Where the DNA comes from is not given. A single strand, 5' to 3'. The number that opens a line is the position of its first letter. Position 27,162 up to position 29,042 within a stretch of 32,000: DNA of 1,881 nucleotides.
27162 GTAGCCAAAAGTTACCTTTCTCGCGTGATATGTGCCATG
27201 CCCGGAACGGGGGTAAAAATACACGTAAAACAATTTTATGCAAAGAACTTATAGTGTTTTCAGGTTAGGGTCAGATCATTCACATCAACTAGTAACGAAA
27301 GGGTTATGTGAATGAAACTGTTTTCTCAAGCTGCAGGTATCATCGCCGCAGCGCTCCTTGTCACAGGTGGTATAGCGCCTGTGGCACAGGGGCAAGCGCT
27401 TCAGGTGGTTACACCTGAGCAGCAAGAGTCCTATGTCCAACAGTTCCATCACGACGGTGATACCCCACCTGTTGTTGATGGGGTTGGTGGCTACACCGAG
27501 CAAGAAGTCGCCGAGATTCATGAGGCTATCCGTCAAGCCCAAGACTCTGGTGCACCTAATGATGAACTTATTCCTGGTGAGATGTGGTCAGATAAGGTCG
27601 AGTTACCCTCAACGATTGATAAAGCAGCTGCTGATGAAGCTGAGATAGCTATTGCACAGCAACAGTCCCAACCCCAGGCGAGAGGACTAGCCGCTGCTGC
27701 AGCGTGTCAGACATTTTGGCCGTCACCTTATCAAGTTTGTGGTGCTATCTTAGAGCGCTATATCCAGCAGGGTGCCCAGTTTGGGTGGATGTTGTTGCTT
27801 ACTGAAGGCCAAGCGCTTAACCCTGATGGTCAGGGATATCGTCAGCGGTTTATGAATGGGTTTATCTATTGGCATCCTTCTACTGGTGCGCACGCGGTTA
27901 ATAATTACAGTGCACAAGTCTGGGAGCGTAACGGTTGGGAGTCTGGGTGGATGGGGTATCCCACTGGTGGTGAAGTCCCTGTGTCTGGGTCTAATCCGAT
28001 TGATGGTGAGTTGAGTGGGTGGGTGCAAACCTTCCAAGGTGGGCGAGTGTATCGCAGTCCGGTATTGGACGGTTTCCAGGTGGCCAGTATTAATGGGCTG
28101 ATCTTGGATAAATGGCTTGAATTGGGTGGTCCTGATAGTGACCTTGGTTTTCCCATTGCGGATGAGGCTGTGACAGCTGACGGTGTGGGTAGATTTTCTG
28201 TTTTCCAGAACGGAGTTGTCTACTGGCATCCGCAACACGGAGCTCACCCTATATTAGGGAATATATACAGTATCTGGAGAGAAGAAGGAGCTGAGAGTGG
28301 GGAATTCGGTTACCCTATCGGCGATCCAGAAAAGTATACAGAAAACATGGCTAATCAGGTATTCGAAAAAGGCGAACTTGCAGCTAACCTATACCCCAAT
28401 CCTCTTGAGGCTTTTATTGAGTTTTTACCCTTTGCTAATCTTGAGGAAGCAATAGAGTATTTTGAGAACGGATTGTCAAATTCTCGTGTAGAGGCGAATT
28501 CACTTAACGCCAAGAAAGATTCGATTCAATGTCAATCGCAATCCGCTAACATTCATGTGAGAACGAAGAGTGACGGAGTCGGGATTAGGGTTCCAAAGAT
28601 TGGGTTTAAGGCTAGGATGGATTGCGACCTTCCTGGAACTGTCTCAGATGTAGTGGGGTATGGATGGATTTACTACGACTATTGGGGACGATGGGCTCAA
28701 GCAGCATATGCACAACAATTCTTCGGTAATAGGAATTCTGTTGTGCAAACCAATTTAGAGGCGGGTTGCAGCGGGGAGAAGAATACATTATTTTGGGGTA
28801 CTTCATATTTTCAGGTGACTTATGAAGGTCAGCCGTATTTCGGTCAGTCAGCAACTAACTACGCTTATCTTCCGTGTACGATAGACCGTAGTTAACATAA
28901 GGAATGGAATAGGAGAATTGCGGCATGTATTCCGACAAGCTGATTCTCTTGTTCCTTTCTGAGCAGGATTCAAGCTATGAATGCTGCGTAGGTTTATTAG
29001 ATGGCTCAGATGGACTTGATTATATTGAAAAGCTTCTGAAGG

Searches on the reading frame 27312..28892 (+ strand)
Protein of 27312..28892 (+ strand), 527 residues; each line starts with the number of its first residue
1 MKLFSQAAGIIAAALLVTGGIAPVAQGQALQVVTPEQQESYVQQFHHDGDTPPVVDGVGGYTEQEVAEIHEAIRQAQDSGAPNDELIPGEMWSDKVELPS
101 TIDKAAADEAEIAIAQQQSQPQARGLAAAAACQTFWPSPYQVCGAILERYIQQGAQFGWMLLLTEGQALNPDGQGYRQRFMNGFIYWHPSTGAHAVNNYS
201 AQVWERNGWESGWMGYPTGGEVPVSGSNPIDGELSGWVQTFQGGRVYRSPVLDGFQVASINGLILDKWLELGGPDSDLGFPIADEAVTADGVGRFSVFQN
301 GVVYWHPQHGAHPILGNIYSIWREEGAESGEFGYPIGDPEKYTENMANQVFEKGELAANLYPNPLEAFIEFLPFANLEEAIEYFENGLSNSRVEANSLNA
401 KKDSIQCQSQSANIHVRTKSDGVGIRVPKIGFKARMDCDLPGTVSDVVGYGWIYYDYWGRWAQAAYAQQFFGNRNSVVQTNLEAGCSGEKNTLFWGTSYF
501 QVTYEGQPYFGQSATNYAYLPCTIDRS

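Call 35: search_protein_families(library=pfam, proteins=[window:27312-28892:+], max_evalue=0.01)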
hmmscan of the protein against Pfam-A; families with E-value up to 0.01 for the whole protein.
window:27312-28892:+ (527 aa): 1 family
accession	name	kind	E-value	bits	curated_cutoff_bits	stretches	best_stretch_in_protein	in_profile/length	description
PF08310.17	LGFP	-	3e-45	152.8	22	3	278-330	1-53/53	LGFP repeat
